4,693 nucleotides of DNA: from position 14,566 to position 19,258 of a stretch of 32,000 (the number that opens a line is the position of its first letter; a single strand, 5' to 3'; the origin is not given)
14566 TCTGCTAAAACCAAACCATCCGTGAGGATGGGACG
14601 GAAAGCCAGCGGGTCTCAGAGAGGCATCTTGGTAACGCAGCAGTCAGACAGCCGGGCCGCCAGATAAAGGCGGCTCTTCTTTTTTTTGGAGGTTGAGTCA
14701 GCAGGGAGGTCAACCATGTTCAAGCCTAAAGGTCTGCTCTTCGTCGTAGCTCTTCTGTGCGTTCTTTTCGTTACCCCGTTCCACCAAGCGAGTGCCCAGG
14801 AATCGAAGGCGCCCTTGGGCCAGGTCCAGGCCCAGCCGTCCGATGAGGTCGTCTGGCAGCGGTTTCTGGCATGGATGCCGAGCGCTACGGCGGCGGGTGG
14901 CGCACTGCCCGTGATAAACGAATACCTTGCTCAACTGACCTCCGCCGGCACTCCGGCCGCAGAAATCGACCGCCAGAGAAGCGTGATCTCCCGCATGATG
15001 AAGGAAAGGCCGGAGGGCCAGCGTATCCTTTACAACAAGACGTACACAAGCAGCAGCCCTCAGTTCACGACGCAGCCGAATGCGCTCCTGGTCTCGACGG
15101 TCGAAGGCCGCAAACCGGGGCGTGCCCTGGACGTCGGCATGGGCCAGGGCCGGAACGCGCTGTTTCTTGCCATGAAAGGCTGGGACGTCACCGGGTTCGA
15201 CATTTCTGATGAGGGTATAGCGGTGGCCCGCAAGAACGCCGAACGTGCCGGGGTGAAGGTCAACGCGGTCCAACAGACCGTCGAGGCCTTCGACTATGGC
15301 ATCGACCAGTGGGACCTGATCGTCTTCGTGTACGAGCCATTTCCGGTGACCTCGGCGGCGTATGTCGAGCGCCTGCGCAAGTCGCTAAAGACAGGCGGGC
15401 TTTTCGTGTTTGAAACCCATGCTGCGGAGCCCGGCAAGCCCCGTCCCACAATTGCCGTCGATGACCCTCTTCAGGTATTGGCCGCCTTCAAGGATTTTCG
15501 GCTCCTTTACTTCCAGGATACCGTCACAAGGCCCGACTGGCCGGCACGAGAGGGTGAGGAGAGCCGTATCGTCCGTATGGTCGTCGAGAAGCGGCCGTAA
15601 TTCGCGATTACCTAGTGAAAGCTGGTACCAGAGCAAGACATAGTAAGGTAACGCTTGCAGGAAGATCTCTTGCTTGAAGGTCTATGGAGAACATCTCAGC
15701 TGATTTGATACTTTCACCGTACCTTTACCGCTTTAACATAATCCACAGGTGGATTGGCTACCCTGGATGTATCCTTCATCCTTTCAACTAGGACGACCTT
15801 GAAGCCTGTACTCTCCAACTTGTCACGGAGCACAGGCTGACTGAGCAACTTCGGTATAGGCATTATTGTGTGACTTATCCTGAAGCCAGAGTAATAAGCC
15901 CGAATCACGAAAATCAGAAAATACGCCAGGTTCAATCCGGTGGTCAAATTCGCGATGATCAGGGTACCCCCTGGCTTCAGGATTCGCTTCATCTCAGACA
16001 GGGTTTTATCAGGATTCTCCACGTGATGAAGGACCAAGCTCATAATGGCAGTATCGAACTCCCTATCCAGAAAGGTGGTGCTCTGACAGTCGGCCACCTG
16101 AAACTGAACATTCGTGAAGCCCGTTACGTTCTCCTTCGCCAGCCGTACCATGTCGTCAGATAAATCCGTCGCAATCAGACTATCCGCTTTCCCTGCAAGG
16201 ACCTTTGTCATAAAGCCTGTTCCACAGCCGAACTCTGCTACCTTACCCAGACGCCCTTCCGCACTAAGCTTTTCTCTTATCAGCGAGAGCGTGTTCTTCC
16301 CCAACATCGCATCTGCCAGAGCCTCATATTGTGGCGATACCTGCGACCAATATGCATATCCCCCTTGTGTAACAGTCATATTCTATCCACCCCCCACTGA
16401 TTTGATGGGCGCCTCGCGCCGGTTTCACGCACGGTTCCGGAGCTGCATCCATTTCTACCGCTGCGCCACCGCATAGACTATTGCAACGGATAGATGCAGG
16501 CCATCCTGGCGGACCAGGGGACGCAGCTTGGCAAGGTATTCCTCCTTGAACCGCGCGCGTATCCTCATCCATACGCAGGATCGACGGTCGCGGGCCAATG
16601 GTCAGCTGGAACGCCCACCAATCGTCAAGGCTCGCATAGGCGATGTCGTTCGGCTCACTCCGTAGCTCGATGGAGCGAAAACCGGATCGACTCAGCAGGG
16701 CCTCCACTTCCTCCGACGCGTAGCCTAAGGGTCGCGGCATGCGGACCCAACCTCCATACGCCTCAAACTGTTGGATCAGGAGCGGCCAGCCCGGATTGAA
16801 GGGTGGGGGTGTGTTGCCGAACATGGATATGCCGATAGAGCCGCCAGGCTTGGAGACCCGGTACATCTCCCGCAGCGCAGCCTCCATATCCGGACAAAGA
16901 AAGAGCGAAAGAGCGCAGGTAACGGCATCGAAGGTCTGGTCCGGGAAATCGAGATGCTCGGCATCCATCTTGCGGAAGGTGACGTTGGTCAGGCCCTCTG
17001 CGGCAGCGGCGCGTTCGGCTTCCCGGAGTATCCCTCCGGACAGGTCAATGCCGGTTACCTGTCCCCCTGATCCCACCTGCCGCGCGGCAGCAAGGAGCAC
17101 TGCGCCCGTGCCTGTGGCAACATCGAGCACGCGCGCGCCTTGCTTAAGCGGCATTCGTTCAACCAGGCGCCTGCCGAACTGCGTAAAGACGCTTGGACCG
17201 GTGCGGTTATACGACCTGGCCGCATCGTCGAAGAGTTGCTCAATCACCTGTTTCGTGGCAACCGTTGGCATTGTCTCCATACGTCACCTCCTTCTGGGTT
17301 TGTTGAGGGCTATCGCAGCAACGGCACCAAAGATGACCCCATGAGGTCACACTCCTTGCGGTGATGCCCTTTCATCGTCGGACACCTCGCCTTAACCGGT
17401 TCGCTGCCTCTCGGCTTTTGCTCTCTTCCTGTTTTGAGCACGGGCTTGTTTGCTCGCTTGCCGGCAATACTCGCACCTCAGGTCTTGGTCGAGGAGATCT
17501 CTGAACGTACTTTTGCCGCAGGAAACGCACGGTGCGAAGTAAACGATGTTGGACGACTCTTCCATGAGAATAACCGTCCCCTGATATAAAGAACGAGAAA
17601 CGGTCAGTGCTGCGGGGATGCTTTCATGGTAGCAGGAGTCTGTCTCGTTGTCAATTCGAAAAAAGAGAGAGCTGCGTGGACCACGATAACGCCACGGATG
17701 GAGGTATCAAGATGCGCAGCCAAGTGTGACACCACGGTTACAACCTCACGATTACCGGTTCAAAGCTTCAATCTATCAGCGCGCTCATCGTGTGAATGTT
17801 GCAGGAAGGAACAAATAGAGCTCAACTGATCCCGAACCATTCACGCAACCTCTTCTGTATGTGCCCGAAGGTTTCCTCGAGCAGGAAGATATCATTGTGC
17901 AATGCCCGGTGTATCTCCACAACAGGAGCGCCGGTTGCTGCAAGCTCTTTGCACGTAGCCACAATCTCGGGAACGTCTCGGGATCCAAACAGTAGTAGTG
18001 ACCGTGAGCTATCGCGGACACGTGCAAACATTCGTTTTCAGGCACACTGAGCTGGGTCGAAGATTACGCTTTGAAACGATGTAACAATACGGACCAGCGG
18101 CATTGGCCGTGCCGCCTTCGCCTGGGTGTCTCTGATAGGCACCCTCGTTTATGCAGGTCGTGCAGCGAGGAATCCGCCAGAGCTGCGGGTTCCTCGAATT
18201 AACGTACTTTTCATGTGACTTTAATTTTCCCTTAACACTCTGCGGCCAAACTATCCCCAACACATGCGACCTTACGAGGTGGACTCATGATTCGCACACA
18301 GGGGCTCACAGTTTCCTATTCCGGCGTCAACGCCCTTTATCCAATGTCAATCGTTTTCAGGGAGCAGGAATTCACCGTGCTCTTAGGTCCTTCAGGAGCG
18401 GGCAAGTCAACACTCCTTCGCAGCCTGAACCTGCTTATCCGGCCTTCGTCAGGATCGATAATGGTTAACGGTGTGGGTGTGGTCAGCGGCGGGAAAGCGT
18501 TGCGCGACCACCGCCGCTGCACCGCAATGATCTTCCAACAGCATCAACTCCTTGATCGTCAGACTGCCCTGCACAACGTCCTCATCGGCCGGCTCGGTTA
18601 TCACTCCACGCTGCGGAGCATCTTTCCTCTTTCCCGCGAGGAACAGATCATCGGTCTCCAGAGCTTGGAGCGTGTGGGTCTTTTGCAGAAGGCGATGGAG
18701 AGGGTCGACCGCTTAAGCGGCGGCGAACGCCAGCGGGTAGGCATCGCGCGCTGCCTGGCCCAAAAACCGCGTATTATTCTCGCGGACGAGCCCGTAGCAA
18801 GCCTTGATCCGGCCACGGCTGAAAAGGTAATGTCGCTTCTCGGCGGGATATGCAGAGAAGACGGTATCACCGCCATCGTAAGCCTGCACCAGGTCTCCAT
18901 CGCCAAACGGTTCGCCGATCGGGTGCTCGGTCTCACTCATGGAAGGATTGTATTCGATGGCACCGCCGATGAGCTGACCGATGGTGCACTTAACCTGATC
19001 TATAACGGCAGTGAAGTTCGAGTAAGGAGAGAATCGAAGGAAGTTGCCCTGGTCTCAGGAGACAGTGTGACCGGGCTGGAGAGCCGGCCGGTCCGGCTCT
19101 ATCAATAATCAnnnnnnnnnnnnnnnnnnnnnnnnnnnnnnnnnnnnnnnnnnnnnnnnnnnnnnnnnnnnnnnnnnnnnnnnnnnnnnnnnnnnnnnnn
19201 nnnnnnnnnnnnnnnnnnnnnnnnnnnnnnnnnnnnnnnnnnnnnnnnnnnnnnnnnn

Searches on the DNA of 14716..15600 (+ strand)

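Call 14: search_rna_families(sources=[L001, L002, L003, L004, L005, L006, L007, L008, L009, L010, L011, L012, L013, L014, L015, L016, L017, L018, L019, L020], threshold=gathering)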
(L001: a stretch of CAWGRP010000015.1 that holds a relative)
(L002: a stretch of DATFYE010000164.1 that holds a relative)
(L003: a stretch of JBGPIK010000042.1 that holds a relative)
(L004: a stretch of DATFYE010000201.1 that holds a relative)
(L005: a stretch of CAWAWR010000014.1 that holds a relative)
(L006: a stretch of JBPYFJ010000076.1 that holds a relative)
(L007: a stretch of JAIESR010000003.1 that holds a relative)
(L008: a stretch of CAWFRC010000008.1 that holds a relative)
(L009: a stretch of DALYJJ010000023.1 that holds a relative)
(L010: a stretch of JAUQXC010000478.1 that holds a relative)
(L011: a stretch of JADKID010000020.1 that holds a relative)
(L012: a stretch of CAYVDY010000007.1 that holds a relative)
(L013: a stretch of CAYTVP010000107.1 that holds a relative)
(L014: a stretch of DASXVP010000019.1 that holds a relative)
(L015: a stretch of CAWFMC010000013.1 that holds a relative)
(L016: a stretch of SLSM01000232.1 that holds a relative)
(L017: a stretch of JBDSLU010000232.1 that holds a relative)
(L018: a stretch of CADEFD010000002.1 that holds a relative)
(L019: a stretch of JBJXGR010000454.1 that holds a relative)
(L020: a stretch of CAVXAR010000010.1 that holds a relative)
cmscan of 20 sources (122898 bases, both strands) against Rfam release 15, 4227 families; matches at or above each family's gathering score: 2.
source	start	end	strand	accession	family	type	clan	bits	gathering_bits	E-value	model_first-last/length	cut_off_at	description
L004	2764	2841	+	RF03167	c-di-GMP-I-GGC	Cis-reg; riboswitch;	CL00126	59.5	59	3.2e-11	1-80/80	no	c-di-GMP-I-GGC riboswitch aptamer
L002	328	419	+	RF01051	c-di-GMP-I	Cis-reg; riboswitch;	CL00126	41.4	35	0.00021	1-87/87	no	c-di-GMP-I riboswitch aptamer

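Call 21: search_rna_families(sources=[L081, L082, L083, L084, L085, L086, L087, L088, L089, L090, L091, L092, L093, L094, L095, L096, L097, L098, L099, L100], threshold=evalue, max_evalue=0.1)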
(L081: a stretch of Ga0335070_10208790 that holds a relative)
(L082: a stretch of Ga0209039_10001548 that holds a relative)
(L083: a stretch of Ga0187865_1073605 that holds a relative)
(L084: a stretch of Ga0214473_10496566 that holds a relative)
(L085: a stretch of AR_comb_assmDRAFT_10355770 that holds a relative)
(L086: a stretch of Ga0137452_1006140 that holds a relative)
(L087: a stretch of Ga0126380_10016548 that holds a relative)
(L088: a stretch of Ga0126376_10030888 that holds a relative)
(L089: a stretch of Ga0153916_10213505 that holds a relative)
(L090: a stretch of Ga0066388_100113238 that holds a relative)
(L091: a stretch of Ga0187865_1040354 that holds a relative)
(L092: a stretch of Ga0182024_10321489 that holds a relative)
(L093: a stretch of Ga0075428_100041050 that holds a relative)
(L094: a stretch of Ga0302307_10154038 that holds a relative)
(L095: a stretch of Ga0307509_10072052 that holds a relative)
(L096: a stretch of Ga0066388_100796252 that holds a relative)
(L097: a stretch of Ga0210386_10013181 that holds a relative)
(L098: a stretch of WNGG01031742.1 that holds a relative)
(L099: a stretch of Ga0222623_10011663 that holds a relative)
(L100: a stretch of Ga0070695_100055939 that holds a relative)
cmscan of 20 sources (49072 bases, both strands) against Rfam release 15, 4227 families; matches with E-value up to 0.1: 3.
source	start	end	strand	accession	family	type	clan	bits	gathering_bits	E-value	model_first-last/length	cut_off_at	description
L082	1264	1341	+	RF03167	c-di-GMP-I-GGC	Cis-reg; riboswitch;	CL00126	59.5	59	1.3e-11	1-80/80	no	c-di-GMP-I-GGC riboswitch aptamer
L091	18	117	+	RF03167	c-di-GMP-I-GGC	Cis-reg; riboswitch;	CL00126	59.4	59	1.4e-11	1-80/80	no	c-di-GMP-I-GGC riboswitch aptamer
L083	195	272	+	RF03167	c-di-GMP-I-GGC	Cis-reg; riboswitch;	CL00126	53.1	59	8.7e-10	1-80/80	no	c-di-GMP-I-GGC riboswitch aptamer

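Call 33: search_rna_families(sources=[L091, L083, L082, L002], threshold=evalue, max_evalue=0.01, show_alignments=4)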
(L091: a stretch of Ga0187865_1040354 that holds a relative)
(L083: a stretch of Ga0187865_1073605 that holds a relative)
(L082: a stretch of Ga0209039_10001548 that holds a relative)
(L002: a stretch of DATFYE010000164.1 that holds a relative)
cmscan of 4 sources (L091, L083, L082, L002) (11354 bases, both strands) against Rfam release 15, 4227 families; matches with E-value up to 0.01: 4.
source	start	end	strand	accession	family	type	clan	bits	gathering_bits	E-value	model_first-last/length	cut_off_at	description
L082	1264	1341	+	RF03167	c-di-GMP-I-GGC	Cis-reg; riboswitch;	CL00126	59.5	59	3e-12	1-80/80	no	c-di-GMP-I-GGC riboswitch aptamer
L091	18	117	+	RF03167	c-di-GMP-I-GGC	Cis-reg; riboswitch;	CL00126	59.4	59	3.2e-12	1-80/80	no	c-di-GMP-I-GGC riboswitch aptamer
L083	195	272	+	RF03167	c-di-GMP-I-GGC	Cis-reg; riboswitch;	CL00126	53.1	59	2e-10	1-80/80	no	c-di-GMP-I-GGC riboswitch aptamer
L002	329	420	+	RF03167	c-di-GMP-I-GGC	Cis-reg; riboswitch;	CL00126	48.4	59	4.4e-09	1-80/80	no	c-di-GMP-I-GGC riboswitch aptamer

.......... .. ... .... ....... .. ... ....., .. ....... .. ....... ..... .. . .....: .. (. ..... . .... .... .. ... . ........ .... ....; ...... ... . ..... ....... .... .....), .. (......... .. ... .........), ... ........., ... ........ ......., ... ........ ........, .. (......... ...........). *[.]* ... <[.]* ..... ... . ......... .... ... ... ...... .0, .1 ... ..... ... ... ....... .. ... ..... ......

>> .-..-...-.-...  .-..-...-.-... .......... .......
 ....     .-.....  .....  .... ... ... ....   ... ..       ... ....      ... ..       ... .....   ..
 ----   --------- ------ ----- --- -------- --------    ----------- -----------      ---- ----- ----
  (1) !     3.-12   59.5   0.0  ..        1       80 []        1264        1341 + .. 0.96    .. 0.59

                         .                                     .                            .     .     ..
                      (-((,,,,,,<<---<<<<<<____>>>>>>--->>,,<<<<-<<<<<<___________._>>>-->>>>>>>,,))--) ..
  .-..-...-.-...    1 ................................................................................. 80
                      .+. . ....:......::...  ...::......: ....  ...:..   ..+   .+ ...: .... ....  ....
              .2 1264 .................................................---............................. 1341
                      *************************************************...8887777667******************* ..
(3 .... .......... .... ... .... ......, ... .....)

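Call 40: search_rna_families(sources=[L161, L163, L164, L165, L166, L167, L168, L001, L003], threshold=evalue, max_evalue=1)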
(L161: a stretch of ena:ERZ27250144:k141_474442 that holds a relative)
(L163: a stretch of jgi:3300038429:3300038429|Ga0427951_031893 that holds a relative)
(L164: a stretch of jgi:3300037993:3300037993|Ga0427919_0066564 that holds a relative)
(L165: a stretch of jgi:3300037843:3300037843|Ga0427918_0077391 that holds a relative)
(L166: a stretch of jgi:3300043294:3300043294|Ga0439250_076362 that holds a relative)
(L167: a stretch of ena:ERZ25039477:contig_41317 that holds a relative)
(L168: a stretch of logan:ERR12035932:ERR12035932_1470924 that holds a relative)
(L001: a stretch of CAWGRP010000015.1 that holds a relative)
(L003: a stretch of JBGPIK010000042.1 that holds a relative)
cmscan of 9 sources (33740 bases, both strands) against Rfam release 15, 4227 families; matches with E-value up to 1: 1.
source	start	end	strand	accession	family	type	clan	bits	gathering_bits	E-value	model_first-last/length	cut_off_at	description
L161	33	132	+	RF03167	c-di-GMP-I-GGC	Cis-reg; riboswitch;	CL00126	58.4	59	1.7e-11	1-80/80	no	c-di-GMP-I-GGC riboswitch aptamer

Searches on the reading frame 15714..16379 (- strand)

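Call 8: search_protein_families(library=pfam, proteins=[window:15714-16379:-])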
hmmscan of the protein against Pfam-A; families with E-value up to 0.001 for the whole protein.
window:15714-16379:- (221 aa): 14 families
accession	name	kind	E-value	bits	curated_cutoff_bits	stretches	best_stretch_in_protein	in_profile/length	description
PF08241.18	Methyltransf_11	-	3.9e-25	88.7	21.2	1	49-142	2-95/95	Methyltransferase domain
PF13649.12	Methyltransf_25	-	2e-22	80.1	27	1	47-138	1-97/97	Methyltransferase domain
PF13847.12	Methyltransf_31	-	1.1e-20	74.3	27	1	46-145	6-112/145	Methyltransferase domain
PF13489.12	Methyltransf_23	-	2.1e-18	67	27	1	35-196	13-162/164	Methyltransferase domain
PF08242.18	Methyltransf_12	-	6.5e-17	62.5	30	1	49-140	2-98/98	Methyltransferase domain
PF01209.24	Ubie_methyltran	-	9.4e-12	45.2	20.1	1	37-145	41-154/233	ubiE/COQ5 methyltransferase family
PF05401.17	NodS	-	9.7e-08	32.5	24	1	39-142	39-144/201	Nodulation protein S (NodS)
PF07021.18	MetW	-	8.6e-07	29.2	21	1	46-135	16-103/193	Methionine biosynthesis protein MetW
PF05175.20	MTS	-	1.9e-06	28.1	23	1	36-142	25-138/170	Methyltransferase small domain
PF05148.21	Methyltransf_8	-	3.2e-05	24.3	27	1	36-150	65-164/219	Hypothetical methyltransferase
PF20922.3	Anamorsin_N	-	6.3e-05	23.2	27.1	1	81-147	24-92/163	Anamorsin, N-terminal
PF02353.26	CMAS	-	0.00057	19.7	27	1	20-202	42-219/273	Mycolic acid cyclopropane synthetase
PF08003.17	Methyltransf_9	-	0.00075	19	23.8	1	46-148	118-223/315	Protein of unknown function (DUF1698)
PF05219.18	DREV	-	0.00095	18.8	26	0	41-143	92-187/265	DREV methyltransferase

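Call 68: search_protein_families(library=ncbifam, proteins=[window:15714-16379:-], max_evalue=0.00001)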
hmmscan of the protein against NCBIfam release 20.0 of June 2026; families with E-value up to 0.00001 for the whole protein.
window:15714-16379:- (221 aa): 32 families (the best 25 are shown)
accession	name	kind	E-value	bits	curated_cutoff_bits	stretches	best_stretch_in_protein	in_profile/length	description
TIGR02072.1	BioC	equivalog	4.8e-20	72.4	184.95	1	29-146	22-136/244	malonyl-ACP O-methyltransferase BioC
NF001244.0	PRK00216.1-5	equivalog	2.2e-16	59.9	216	1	46-150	51-161/236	bifunctional demethylmenaquinone methyltransferase/2-methoxy-6-polyprenyl-1,4-benzoquinol methylase UbiE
TIGR01934.1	MenG_MenH_UbiE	subfamily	2.5e-16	59.7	158.35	1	43-149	39-148/223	ubiquinone/menaquinone biosynthesis methyltransferase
NF047649.1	MTase_UXPK_star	exception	1e-15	57.5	460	1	47-145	81-184/283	methyltransferase/UXPK-star double selenoprotein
NF043040.1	corrin_prot_MT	hypoth_equivalog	1.7e-15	57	180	1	40-201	36-204/216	corrinoid protein-associated methyltransferase CpaM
NF001241.0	PRK00216.1-2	equivalog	6.6e-15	55.4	327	1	45-151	53-156/231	demethylmenaquinone methyltransferase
NF041537.1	ArsM_AhpD_UU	exception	2.5e-14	52.8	510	1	46-145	79-183/345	arsenite methyltransferase/AhpD domain selenoprotein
NF045667.1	MTase_DVU1556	equivalog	4.2e-14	52.5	155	1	46-201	25-168/213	DVU_1556 family methyltransferase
NF041536.1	ArsM_DUF2284_UU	exception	1.3e-13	50.1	575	1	46-144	79-182/459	arsenite methyltransferase/DUF2284 domain selenoprotein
NF001240.0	PRK00216.1-1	equivalog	3.4e-13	49.2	378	1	45-146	65-172/251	bifunctional demethylmenaquinone methyltransferase/2-methoxy-6-polyprenyl-1,4-benzoquinol methylase UbiE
TIGR01983.1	UbiG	equivalog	7.8e-13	48.2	102.95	1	46-155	52-163/228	bifunctional 2-polyprenyl-6-hydroxyphenol methylase/3-demethylubiquinol 3-O-methyltransferase UbiG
NF008823.0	PRK11873.1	subfamily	4.4e-12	46.1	263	1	47-148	81-187/272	arsenite methyltransferase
NF052510.1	methyltran_MpqE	exception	1.3e-11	44.3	335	1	45-150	48-159/234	methyl-plastoquinone biosynthesis methyltransferase MpqE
NF007610.0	PRK10258.1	equivalog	2.4e-11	43.4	342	1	26-147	26-143/251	malonyl-ACP O-methyltransferase BioC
TIGR02021.1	BchM-ChlM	equivalog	2.4e-11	43.4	158.9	1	27-134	41-147/218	magnesium protoporphyrin IX methyltransferase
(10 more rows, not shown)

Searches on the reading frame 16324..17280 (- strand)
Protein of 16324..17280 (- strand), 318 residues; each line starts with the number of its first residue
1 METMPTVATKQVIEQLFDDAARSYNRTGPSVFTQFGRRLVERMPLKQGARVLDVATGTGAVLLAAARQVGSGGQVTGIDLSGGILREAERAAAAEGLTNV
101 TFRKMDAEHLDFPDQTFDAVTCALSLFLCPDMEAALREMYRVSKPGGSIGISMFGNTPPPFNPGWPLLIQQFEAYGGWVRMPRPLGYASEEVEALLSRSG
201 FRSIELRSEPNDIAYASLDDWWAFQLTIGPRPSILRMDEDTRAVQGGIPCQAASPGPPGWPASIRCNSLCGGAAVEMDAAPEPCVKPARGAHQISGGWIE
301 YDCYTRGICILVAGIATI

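Call 8: search_protein_families(library=pfam, proteins=[window:16324-17280:-])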
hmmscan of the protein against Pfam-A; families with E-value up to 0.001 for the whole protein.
window:16324-17280:- (318 aa): 10 families
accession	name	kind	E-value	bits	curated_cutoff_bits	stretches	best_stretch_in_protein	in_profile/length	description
PF13649.12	Methyltransf_25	-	6.3e-26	91.4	27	1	51-147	1-97/97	Methyltransferase domain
PF01209.24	Ubie_methyltran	-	1.2e-23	84.1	20.1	1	37-151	37-151/233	ubiE/COQ5 methyltransferase family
PF08241.18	Methyltransf_11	-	1.2e-23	84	21.2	1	52-149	1-93/95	Methyltransferase domain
PF13847.12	Methyltransf_31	-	2e-23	83.1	27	1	46-153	2-111/145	Methyltransferase domain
PF13489.12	Methyltransf_23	-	7.4e-15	55.5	27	1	37-204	10-162/164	Methyltransferase domain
PF08242.18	Methyltransf_12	-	6e-14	53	30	1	52-148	1-97/98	Methyltransferase domain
PF01135.25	PCMT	-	1.3e-06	28.8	20.3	1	39-108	65-134/210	Protein-L-isoaspartate(D-aspartate) O-methyltransferase (PCMT)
PF01728.25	FtsJ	-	3.4e-05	24.3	24.1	1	40-129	13-104/181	FtsJ-like methyltransferase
PF02353.26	CMAS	-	0.00015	21.7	27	1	38-121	53-132/273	Mycolic acid cyclopropane synthetase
PF07021.18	MetW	-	0.0003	20.9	21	1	45-144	11-103/193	Methionine biosynthesis protein MetW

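Call 68: search_protein_families(library=ncbifam, proteins=[window:16324-17280:-], max_evalue=0.00001)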
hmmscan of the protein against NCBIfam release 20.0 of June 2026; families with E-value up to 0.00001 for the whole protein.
window:16324-17280:- (318 aa): 32 families (the best 25 are shown)
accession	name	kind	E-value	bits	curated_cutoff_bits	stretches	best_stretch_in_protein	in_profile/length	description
NF001244.0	PRK00216.1-5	equivalog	6e-25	87.9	216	1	8-153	5-155/236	bifunctional demethylmenaquinone methyltransferase/2-methoxy-6-polyprenyl-1,4-benzoquinol methylase UbiE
TIGR01934.1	MenG_MenH_UbiE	subfamily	1.4e-24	86.7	158.35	1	34-151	26-141/223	ubiquinone/menaquinone biosynthesis methyltransferase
NF008823.0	PRK11873.1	subfamily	5.6e-24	85.1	263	1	43-153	73-183/272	arsenite methyltransferase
NF041537.1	ArsM_AhpD_UU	exception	1.2e-23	83.5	510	1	44-150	73-179/345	arsenite methyltransferase/AhpD domain selenoprotein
NF001243.0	PRK00216.1-4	equivalog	6.2e-23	81.4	235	1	33-149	33-149/237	demethylmenaquinone methyltransferase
NF041536.1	ArsM_DUF2284_UU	exception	8.9e-23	80.3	575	1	10-149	48-178/459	arsenite methyltransferase/DUF2284 domain selenoprotein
TIGR02752.1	MenG_heptapren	equivalog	2.2e-22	79.8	419.85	1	34-149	32-147/231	demethylmenaquinone methyltransferase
NF001240.0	PRK00216.1-1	equivalog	2.3e-22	79.2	378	1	40-154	56-171/251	bifunctional demethylmenaquinone methyltransferase/2-methoxy-6-polyprenyl-1,4-benzoquinol methylase UbiE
NF052510.1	methyltran_MpqE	exception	6.5e-22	78.1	335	1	11-149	6-149/234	methyl-plastoquinone biosynthesis methyltransferase MpqE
NF001242.0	PRK00216.1-3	equivalog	3.9e-21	75.6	351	1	34-152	55-176/258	bifunctional demethylmenaquinone methyltransferase/2-methoxy-6-polyprenyl-1,4-benzoquinol methylase UbiE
NF047649.1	MTase_UXPK_star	exception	4.2e-21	75.2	460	1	44-149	74-179/283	methyltransferase/UXPK-star double selenoprotein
NF001241.0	PRK00216.1-2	equivalog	3.7e-20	72.5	327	1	13-156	13-152/231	demethylmenaquinone methyltransferase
NF045667.1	MTase_DVU1556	equivalog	1.6e-18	67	155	1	35-152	10-120/213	DVU_1556 family methyltransferase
NF043040.1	corrin_prot_MT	hypoth_equivalog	2.2e-18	66.5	180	1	34-151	29-147/216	corrinoid protein-associated methyltransferase CpaM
TIGR02072.1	BioC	equivalog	3.6e-17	63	184.95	1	17-156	2-137/244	malonyl-ACP O-methyltransferase BioC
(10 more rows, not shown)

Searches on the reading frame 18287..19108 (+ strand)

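Call 8: search_protein_families(library=pfam, proteins=[window:18287-19108:+])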
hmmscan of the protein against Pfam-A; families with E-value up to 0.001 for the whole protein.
window:18287-19108:+ (273 aa): 7 families
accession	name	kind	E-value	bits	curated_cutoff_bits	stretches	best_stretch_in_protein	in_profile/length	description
PF00005.33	ABC_tran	-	1.2e-28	100.9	25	1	20-171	4-137/137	ABC transporter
PF13304.12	AAA_21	-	1.2e-07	32.6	27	1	29-53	1-25/304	AAA domain, putative AbiEii toxin, Type IV TA system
PF13555.12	AAA_29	-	1.3e-05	25.2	27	1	22-59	17-53/61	P-loop containing region of AAA domain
PF02463.25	SMC_N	-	6.7e-05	22.8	40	1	26-217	23-212/220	RecF/RecN/SMC N terminal domain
PF03193.22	RsgA_GTPase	-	0.00024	21.4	30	1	26-48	105-127/174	RsgA GTPase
PF13401.12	AAA_22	-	0.00052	20.8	27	0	26-50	4-28/130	AAA domain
PF13191.12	AAA_16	-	0.00076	20.4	32.6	0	28-65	25-55/167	AAA ATPase domain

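Call 71: search_protein_families(library=ncbifam, proteins=[window:18287-19108:+], max_evalue=1e-8)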
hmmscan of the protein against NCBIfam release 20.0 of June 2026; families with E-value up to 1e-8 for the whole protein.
window:18287-19108:+ (273 aa): 167 families (the best 25 are shown)
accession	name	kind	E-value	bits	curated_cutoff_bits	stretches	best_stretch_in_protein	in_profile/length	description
TIGR02315.1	ABC_phnC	equivalog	2.3e-85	285.9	266.1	1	1-240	1-243/243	phosphonate ABC transporter ATP-binding protein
NF007438.0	PRK09984.1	equivalog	8.3e-55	185.8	365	1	2-241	5-251/262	phosphonate ABC transporter ATP-binding protein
NF007027.0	PRK09493.1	equivalog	8.6e-44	149.7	379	1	1-232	1-225/240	glutamine ABC transporter ATP-binding protein GlnQ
TIGR02673.1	FtsE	equivalog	4.4e-42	144.2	264.85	1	1-220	1-214/214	cell division ATP-binding protein FtsE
NF010068.0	PRK13548.1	equivalog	9.2e-40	136.4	261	1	1-252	5-253/261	heme ABC transporter ATP-binding protein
NF008338.0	PRK11124.1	equivalog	1.4e-39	136.1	369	1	2-231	3-229/242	arginine ABC transporter ATP-binding protein ArtP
NF008039.0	PRK10771.1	equivalog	4.9e-39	134.1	298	1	1-234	1-221/234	thiamine ABC transporter ATP-binding protein ThiQ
NF008428.0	PRK11264.1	equivalog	1.4e-37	129.3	406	1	1-230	3-231/250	L-cystine ABC transporter ATP-binding protein TcyN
TIGR03873.1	F420-0_ABC_ATP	hypoth_equivalog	2e-37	128.9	372.4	1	4-239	4-234/256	putative F420-0 ABC transporter ATP-binding protein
TIGR04521.1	ECF_ATPase_2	equivalog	3.1e-37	128.2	330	1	14-231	18-233/279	energy-coupling factor transporter ATPase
TIGR01188.1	drrA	subfamily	7.1e-37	127.3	312.45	1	11-238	3-214/302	daunorubicin resistance ABC transporter, ATP-binding protein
TIGR01186.1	proV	subfamily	1e-36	126.9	326.6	1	20-231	12-218/363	betaine/proline/choline family ABC transporter ATP-binding protein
TIGR02314.1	ABC_MetN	equivalog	1.1e-36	126.6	499.7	1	13-230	17-228/343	methionine ABC transporter ATP-binding protein MetN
TIGR00972.1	3a0107s01c2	equivalog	3.7e-36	124.7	343.2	1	2-230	2-230/248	phosphate ABC transporter ATP-binding protein PstB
TIGR02982.1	heterocyst_DevA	subfamily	4.3e-36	124.5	295.8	1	17-221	21-219/220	ABC exporter ATP-binding subunit, DevA family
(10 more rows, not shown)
